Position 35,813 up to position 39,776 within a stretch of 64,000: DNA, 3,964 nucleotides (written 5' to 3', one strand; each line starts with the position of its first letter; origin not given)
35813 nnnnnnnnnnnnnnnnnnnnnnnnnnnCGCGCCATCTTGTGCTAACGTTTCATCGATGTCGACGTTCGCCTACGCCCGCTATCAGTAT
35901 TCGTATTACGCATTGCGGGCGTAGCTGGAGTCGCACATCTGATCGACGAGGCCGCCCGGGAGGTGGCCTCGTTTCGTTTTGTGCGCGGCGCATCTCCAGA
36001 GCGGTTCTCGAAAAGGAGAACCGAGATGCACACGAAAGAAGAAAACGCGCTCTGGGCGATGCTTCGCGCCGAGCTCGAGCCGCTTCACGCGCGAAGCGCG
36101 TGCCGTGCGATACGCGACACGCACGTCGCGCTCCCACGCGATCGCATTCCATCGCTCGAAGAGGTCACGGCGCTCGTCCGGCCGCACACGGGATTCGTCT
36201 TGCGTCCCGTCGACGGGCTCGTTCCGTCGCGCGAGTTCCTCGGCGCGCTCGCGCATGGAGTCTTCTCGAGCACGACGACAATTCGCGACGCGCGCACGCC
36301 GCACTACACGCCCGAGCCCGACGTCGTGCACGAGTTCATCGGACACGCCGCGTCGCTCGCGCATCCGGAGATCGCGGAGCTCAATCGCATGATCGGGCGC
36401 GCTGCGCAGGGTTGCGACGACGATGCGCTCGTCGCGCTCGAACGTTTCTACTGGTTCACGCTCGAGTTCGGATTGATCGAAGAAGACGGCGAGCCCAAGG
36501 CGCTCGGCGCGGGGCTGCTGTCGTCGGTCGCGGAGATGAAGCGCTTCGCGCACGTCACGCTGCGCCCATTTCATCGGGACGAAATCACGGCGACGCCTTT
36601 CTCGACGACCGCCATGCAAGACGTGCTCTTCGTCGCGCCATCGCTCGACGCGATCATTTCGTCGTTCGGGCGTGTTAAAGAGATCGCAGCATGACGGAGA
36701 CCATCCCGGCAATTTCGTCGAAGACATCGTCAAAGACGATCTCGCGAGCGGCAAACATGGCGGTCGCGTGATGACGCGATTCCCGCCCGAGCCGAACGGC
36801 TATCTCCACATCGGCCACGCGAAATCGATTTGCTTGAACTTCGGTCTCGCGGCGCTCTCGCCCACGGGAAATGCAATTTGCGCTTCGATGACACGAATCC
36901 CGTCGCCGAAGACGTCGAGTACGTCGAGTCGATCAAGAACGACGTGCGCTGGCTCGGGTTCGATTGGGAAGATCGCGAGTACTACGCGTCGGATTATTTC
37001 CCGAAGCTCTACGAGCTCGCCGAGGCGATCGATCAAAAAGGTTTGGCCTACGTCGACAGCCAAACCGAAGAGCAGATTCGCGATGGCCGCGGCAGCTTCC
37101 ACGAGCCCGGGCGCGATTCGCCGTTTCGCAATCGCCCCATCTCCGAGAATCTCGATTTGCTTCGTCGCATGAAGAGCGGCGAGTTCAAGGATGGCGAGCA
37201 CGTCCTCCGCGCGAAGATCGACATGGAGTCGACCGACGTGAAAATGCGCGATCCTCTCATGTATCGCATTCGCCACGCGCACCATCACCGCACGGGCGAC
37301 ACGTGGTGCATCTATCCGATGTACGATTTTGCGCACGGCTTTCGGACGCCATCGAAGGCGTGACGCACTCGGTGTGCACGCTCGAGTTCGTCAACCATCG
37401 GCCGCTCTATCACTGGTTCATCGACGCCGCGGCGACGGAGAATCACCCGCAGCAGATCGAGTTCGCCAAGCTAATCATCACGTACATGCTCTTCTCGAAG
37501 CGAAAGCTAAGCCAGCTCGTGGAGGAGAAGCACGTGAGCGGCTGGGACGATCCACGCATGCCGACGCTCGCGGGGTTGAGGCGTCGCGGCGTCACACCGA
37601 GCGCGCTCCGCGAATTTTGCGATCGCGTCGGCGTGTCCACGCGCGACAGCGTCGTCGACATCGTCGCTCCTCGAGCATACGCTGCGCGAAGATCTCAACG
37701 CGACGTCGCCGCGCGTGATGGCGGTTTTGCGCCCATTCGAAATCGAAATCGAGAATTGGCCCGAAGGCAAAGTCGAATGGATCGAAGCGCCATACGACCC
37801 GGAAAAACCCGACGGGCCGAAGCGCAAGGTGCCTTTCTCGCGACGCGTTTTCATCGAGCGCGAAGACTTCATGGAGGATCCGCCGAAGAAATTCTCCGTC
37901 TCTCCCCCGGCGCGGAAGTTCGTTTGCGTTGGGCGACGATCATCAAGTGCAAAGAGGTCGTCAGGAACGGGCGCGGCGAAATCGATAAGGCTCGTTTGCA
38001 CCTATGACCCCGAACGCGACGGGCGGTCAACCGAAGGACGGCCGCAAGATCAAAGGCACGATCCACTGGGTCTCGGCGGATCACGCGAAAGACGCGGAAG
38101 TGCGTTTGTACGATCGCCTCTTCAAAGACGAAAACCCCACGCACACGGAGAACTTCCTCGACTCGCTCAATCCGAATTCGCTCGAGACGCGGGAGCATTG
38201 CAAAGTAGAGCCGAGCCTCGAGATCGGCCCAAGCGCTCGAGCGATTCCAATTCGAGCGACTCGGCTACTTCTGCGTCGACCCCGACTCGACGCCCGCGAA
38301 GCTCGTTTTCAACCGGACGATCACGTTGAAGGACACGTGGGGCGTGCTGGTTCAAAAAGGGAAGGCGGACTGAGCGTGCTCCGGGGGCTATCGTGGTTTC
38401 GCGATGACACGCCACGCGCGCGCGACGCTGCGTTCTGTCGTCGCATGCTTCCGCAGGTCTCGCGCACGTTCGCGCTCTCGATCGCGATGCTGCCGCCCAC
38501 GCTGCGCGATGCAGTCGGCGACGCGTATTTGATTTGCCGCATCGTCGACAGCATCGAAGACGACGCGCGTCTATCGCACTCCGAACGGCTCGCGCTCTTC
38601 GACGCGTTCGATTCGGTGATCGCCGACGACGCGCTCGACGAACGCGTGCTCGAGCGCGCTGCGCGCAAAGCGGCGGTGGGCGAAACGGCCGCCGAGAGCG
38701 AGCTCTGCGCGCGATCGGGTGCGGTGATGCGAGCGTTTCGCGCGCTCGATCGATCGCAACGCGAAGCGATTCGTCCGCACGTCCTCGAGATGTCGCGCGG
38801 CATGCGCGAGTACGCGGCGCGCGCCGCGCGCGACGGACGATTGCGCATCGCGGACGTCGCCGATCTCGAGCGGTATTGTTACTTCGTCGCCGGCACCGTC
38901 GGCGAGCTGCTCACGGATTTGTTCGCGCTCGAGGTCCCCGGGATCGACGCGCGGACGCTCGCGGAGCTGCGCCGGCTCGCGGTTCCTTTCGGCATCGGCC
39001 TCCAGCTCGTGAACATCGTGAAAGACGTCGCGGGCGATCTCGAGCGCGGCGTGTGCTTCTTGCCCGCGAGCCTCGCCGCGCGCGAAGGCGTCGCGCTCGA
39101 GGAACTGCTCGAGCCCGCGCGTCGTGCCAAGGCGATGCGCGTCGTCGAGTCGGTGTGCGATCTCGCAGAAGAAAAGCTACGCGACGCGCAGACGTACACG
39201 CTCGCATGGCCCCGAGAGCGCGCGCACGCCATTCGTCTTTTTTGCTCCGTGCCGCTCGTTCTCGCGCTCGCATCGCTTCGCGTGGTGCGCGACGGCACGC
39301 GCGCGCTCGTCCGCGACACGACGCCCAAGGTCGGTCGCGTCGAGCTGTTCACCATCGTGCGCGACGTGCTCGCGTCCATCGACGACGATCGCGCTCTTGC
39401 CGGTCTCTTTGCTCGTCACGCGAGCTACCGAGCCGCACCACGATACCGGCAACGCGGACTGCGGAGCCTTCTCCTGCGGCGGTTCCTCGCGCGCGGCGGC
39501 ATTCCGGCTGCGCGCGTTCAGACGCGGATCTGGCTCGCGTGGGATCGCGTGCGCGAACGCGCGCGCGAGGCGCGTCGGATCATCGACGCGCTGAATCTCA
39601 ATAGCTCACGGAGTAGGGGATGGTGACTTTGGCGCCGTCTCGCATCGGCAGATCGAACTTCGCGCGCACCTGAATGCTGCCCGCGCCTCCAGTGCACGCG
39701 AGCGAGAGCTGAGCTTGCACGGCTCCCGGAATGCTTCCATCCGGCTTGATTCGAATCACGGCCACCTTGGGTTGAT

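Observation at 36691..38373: glnS carries at least eight single-nucleotide frameshifts while strongly resembling GlnRS in every segment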

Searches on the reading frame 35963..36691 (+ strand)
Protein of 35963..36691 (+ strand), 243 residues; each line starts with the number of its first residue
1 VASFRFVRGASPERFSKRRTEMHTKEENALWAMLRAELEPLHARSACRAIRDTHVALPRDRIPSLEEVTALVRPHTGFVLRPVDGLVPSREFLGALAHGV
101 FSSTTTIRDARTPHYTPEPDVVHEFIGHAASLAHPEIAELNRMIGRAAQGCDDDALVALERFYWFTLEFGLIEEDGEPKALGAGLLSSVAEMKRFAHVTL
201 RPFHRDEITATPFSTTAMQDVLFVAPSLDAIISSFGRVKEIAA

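Call 51: search_protein_families(library=ncbifam, proteins=[window:35963-36691:+], max_evalue=0.00001)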
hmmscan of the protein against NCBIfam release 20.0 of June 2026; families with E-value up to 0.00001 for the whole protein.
window:35963-36691:+ (243 aa): 7 families
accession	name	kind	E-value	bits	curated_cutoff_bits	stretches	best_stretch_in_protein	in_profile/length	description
NF008877.0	PRK11913.1-2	equivalog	1e-62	211.6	247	1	17-237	18-244/264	phenylalanine 4-monooxygenase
TIGR01268.1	Phe4hydrox_tetr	equivalog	5.3e-48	163.8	704.8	1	23-230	163-378/436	phenylalanine 4-monooxygenase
TIGR01269.1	Tyr_3_monoox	equivalog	1.6e-47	162.5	654.65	1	23-231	184-400/457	tyrosine 3-monooxygenase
TIGR01270.1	Trp_5_monoox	equivalog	1.6e-44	152.3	705.5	1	23-229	190-405/464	tryptophan 5-monooxygenase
TIGR01267.1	Phe4hydrox_mono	equivalog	1.4e-37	129.3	264.75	1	22-234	10-227/248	phenylalanine 4-monooxygenase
NF010657.0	PRK14056.1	equivalog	9.6e-31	107.4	346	2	24-146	24-147/580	aromatic amino acid hydroxylase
NF010656.0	PRK14055.1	equivalog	2.3e-16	60.1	472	1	74-232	151-327/362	aromatic amino acid hydroxylase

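Call 52: search_protein_families(library=pfam, proteins=[window:35963-36691:+], max_evalue=0.001)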
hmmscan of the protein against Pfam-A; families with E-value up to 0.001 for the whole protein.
window:35963-36691:+ (243 aa): 1 family
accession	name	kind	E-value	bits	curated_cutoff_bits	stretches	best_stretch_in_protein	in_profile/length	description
PF00351.26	Biopterin_H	-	3e-53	181.4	22.7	1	23-231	61-277/331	Biopterin-dependent aromatic amino acid hydroxylase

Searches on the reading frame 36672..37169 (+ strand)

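Call 52: search_protein_families(library=pfam, proteins=[window:36672-37169:+], max_evalue=0.001)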
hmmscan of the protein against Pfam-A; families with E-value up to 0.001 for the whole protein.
window:36672-37169:+ (166 aa): 1 family
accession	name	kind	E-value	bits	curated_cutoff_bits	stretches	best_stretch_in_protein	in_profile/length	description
PF00749.27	tRNA-synt_1c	-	1.5e-12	47.5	23.4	1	33-61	2-30/314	tRNA synthetases class I (E and Q), catalytic domain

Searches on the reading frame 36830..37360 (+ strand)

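Call 52: search_protein_families(library=pfam, proteins=[window:36830-37360:+], max_evalue=0.001)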
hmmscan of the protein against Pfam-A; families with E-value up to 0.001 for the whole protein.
window:36830-37360:+ (177 aa): 1 family
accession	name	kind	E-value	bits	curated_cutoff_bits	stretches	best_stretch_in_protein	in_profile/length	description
PF00749.27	tRNA-synt_1c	-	1.6e-49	169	23.4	1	12-169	33-191/314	tRNA synthetases class I (E and Q), catalytic domain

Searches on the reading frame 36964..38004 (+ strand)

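Call 52: search_protein_families(library=pfam, proteins=[window:36964-38004:+], max_evalue=0.001)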
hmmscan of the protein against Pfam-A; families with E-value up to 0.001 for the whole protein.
window:36964-38004:+ (347 aa): 1 family
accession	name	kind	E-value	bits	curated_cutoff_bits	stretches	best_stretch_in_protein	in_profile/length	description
PF00749.27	tRNA-synt_1c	-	2.1e-27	96.3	23.4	1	122-230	189-297/314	tRNA synthetases class I (E and Q), catalytic domain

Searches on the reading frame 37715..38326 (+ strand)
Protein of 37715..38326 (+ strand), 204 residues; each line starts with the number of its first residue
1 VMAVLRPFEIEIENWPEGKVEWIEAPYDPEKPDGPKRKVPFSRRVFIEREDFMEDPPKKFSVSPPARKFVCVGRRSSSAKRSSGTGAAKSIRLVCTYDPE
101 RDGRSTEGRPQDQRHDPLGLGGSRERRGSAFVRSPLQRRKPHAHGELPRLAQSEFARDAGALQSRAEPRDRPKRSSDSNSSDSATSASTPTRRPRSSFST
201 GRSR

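Call 52: search_protein_families(library=pfam, proteins=[window:37715-38326:+], max_evalue=0.001)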
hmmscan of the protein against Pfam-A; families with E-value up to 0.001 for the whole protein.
window:37715-38326:+ (204 aa): 1 family
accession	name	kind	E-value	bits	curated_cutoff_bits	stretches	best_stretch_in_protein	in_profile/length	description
PF03950.23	tRNA-synt_1c_C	-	1.5e-13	51.2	23.9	1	1-55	4-57/91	tRNA synthetases class I (E and Q), anti-codon binding domain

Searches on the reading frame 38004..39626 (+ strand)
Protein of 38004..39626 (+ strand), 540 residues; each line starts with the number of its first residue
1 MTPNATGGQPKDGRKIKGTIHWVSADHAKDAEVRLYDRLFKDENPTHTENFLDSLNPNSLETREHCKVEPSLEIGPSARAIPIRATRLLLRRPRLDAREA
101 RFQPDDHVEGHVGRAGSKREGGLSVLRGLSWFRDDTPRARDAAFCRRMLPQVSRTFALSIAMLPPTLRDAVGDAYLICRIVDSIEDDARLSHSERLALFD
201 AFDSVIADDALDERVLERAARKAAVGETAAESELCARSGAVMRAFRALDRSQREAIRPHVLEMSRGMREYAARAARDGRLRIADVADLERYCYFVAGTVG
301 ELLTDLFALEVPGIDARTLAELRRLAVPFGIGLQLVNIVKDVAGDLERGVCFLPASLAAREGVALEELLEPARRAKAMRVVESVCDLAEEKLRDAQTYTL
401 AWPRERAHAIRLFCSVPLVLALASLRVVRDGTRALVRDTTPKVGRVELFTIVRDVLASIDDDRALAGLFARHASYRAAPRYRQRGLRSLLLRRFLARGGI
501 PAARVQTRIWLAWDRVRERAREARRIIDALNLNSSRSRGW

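Call 19: find_encoding_contigs(protein=window:38004-39626:+, flank=10000, max_places=4)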
Protein window:38004-39626:+ (540 aa): no gene with exactly this product is on record in the collection.

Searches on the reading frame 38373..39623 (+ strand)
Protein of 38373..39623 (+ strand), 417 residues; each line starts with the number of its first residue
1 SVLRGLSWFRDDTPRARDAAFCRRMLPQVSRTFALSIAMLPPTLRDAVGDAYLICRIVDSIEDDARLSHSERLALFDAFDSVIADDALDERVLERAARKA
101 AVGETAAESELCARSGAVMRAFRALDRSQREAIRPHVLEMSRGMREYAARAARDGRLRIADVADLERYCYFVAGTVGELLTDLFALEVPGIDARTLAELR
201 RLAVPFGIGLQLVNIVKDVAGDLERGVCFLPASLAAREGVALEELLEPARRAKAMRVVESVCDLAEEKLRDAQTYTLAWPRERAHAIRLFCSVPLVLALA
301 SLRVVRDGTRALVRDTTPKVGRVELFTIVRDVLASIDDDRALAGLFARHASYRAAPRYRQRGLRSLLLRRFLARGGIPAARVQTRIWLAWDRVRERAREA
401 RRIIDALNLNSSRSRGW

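Call 30: search_protein_families(library=pfam, proteins=[window:38373-39623:+], max_evalue=0.01)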
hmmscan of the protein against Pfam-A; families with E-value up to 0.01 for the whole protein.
window:38373-39623:+ (417 aa): 1 family
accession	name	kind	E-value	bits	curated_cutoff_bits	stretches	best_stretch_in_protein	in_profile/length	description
PF00494.24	SQS_PSY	-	1.4e-48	166.4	26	1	27-322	2-261/263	Squalene/phytoene synthase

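Call 51: search_protein_families(library=ncbifam, proteins=[window:38373-39623:+], max_evalue=0.00001)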
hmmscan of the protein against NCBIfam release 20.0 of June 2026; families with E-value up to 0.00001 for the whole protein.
window:38373-39623:+ (417 aa): 6 families
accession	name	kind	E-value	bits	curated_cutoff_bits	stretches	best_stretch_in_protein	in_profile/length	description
TIGR01559.1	squal_synth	equivalog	1.6e-37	129.5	286.75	1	19-306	3-271/337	squalene synthase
TIGR03465.1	HpnD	equivalog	2e-22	79.5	278.6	1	155-294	101-231/267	presqualene diphosphate synthase HpnD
TIGR03464.1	HpnC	equivalog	3.7e-17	62.7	250.45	1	33-292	9-230/267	squalene synthase HpnC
NF042419.1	Phyto_syn_CrtB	equivalog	2.5e-14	53.5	480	1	30-323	15-276/306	15-cis-phytoene synthase CrtB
NF045686.1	PhytoSynCyanob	equivalog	3.5e-14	52.6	550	1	158-238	129-214/310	15-cis-phytoene synthase CrtB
NF045921.1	PhytnSynCrtBRhod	equivalog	4.6e-11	42.7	500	1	158-274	113-222/307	15-cis-phytoene synthase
